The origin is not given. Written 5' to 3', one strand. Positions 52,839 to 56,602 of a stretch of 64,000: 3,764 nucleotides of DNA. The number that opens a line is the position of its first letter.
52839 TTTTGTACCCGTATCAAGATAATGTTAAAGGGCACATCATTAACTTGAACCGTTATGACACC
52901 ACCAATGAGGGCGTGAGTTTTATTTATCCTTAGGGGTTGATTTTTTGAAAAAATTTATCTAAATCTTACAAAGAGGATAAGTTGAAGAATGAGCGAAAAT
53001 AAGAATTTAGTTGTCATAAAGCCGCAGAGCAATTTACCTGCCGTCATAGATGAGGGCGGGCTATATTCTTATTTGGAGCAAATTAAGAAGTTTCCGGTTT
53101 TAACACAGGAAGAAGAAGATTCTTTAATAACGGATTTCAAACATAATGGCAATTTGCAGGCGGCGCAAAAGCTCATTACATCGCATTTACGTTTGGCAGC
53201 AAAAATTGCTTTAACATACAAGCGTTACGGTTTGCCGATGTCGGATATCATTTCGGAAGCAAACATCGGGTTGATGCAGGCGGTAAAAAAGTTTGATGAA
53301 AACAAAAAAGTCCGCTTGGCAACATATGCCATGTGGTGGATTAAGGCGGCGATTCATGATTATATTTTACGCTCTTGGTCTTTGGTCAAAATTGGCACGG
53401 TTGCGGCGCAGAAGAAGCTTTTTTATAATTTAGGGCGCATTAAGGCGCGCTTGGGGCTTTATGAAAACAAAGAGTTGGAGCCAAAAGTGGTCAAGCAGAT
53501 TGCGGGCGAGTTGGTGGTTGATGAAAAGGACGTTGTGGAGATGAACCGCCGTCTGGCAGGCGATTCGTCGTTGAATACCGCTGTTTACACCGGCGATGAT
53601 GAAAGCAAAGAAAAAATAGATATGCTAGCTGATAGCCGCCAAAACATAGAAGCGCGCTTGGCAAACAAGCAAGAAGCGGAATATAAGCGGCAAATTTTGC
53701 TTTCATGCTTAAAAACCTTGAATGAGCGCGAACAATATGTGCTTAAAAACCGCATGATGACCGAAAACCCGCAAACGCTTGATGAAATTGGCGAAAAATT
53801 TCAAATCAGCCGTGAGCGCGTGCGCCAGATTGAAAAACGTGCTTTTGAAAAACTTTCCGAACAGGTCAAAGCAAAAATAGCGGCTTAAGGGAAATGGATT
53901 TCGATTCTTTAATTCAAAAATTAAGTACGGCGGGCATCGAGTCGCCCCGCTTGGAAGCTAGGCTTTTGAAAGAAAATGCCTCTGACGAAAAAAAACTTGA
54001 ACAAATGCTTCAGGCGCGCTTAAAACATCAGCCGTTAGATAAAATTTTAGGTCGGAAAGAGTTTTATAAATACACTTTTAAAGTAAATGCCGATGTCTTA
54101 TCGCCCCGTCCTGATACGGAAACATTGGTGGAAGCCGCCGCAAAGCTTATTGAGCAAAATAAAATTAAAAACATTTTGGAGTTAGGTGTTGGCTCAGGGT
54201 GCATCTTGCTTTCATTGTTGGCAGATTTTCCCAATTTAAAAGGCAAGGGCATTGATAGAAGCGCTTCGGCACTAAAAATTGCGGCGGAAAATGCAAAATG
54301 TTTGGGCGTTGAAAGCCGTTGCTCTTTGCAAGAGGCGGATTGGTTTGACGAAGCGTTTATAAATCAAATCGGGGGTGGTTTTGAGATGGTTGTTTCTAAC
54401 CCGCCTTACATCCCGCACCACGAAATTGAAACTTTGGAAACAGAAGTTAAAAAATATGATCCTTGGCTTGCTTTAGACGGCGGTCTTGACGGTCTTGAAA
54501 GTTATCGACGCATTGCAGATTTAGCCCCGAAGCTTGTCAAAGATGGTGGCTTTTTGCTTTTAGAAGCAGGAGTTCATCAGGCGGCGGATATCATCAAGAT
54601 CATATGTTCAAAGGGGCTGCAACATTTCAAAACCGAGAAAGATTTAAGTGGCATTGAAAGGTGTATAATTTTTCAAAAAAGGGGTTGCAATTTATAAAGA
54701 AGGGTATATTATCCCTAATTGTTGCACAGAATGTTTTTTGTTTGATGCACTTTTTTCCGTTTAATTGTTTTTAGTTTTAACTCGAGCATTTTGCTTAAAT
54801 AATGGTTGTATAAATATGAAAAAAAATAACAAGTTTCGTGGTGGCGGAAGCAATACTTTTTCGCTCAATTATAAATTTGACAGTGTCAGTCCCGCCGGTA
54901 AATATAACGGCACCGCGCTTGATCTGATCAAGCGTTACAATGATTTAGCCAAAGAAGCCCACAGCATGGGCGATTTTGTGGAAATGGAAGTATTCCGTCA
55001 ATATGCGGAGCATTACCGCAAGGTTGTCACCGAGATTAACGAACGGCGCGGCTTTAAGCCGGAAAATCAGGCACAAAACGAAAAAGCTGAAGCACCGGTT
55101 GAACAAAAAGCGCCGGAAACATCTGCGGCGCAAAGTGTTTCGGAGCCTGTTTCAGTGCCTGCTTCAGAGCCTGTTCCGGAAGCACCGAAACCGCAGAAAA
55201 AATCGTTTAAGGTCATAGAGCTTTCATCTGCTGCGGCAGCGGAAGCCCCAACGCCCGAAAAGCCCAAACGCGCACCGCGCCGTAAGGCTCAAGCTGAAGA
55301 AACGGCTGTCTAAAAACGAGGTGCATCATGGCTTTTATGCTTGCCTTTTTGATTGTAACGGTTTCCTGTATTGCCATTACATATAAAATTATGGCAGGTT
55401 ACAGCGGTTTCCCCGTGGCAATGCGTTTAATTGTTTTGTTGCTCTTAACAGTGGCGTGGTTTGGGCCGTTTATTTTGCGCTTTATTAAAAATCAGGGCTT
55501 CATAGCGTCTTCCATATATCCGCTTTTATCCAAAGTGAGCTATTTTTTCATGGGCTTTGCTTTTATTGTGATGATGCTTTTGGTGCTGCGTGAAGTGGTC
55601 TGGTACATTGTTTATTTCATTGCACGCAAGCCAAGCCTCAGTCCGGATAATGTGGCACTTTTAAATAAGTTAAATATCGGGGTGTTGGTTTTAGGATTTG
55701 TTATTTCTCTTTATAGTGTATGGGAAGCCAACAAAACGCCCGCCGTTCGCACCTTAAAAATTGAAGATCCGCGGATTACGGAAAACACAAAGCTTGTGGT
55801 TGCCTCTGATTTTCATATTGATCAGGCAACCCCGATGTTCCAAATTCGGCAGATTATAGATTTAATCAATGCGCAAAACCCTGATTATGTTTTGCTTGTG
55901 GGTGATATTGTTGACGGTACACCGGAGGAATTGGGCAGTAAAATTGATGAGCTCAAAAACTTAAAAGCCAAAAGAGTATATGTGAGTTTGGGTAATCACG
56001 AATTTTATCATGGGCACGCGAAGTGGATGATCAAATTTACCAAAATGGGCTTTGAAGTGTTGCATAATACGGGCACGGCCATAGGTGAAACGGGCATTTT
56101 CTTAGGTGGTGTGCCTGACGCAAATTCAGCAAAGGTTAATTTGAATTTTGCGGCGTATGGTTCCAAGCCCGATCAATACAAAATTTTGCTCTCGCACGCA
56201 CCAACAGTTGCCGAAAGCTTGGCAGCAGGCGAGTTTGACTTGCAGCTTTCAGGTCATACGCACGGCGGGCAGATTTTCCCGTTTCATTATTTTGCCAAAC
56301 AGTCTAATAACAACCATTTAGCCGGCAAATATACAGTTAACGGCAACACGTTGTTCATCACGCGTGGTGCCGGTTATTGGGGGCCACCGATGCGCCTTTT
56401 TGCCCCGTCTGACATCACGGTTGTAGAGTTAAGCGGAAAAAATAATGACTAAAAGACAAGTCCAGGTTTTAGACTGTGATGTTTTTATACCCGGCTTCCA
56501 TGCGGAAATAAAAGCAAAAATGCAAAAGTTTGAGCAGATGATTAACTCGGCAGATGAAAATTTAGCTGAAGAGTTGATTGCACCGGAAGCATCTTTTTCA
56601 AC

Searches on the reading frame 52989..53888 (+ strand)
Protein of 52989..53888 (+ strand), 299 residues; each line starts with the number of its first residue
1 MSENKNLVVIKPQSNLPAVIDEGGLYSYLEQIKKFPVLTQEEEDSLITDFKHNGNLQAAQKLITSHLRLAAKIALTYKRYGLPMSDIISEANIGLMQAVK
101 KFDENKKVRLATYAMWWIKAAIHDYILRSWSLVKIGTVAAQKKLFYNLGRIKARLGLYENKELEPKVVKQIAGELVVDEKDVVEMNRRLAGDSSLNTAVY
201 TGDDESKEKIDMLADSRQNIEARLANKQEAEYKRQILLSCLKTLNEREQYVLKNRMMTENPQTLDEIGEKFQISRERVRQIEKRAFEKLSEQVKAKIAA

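Call 70: search_protein_families(library=pfam, proteins=[window:52989-53888:+], max_evalue=0.00001)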
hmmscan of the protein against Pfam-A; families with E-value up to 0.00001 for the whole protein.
window:52989-53888:+ (299 aa): 2 families
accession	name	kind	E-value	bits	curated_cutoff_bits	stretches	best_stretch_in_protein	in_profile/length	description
PF04542.20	Sigma70_r2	-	2.3e-17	63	24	1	62-130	1-69/71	Sigma-70 region 2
PF04545.22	Sigma70_r4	-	1.6e-16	59.9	24.1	1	240-290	1-49/50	Sigma-70, region 4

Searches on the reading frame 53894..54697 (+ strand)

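Call 70: search_protein_families(library=pfam, proteins=[window:53894-54697:+], max_evalue=0.00001)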
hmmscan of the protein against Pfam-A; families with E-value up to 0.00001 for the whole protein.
window:53894-54697:+ (267 aa): 4 families
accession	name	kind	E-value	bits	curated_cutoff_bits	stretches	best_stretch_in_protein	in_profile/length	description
PF05175.20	MTS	-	2.1e-09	37.7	23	1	85-178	26-114/170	Methyltransferase small domain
PF13847.12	Methyltransf_31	-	4.8e-09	36.5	27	1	92-179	5-82/145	Methyltransferase domain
PF13649.12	Methyltransf_25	-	1.2e-06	29.6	27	1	94-181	1-85/97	Methyltransferase domain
PF17827.6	PrmC_N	-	4.5e-06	27.6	23.4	0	29-53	47-71/71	PrmC N-terminal domain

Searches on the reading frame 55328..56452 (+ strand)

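Call 70: search_protein_families(library=pfam, proteins=[window:55328-56452:+], max_evalue=0.00001)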
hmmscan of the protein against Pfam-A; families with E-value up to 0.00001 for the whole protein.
window:55328-56452:+ (374 aa): 1 family
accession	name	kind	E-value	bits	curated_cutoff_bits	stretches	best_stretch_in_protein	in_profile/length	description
PF00149.33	Metallophos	-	7.8e-15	56.2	21.5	1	155-313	2-190/191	Calcineurin-like phosphoesterase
